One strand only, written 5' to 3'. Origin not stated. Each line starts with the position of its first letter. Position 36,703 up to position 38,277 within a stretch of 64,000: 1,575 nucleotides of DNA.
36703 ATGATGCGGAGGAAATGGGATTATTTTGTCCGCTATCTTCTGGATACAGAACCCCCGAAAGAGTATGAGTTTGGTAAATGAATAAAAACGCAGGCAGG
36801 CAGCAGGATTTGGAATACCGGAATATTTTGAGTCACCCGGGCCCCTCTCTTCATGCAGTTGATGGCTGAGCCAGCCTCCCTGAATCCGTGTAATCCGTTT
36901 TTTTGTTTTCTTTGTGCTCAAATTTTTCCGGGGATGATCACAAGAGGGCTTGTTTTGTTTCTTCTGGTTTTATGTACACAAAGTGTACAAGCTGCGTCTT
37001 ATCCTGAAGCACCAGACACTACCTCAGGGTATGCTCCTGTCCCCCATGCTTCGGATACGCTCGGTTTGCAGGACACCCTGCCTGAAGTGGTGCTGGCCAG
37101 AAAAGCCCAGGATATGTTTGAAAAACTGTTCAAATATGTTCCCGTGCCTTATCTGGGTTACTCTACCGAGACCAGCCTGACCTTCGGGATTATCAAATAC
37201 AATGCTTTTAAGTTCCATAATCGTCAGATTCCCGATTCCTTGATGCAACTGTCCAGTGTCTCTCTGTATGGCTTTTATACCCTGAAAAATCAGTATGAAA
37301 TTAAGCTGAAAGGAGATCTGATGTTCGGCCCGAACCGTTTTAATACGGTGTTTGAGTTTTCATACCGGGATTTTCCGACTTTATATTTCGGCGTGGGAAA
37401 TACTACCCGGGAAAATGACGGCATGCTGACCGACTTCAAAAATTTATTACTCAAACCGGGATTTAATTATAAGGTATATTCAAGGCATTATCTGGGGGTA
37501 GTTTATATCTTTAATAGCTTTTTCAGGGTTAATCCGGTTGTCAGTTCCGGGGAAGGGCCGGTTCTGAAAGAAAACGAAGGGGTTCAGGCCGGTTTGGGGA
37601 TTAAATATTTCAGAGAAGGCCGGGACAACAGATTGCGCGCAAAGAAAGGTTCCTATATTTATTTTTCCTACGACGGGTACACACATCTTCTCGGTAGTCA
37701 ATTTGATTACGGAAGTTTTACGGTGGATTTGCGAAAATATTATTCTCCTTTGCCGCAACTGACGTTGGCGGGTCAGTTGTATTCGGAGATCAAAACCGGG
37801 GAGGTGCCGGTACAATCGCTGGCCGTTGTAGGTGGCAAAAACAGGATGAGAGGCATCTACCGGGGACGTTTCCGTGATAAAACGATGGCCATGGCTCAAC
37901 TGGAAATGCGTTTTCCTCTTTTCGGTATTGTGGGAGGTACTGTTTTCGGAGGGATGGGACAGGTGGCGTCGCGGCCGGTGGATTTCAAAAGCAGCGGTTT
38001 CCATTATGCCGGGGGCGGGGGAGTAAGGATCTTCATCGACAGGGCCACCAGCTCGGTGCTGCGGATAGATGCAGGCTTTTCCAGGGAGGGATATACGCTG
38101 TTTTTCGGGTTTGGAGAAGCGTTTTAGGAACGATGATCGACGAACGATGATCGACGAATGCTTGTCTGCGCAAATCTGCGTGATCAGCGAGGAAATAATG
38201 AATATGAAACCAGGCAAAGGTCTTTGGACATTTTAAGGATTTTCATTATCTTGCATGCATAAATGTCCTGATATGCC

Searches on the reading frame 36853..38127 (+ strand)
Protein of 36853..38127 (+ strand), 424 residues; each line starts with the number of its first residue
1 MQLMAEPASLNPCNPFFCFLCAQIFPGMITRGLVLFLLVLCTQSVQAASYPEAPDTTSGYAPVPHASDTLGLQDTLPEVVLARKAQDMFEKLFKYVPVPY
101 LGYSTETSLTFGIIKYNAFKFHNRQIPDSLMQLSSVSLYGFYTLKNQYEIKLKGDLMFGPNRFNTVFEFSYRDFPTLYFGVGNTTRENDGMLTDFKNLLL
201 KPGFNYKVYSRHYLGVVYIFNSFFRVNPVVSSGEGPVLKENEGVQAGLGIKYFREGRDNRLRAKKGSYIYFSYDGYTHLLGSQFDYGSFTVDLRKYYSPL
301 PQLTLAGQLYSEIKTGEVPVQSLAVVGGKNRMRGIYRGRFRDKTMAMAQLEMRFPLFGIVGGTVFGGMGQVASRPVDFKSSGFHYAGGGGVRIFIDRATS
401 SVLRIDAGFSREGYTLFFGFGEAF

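Call 27: search_protein_families(library=pfam, proteins=[window:36853-38127:+], max_evalue=0.0001)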
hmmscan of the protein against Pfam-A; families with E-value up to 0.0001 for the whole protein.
window:36853-38127:+ (424 aa): 1 family
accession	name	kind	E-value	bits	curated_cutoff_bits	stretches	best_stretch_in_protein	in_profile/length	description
PF01103.29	Omp85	-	1.5e-09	38.3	24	1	245-377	114-267/325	Omp85 superfamily domain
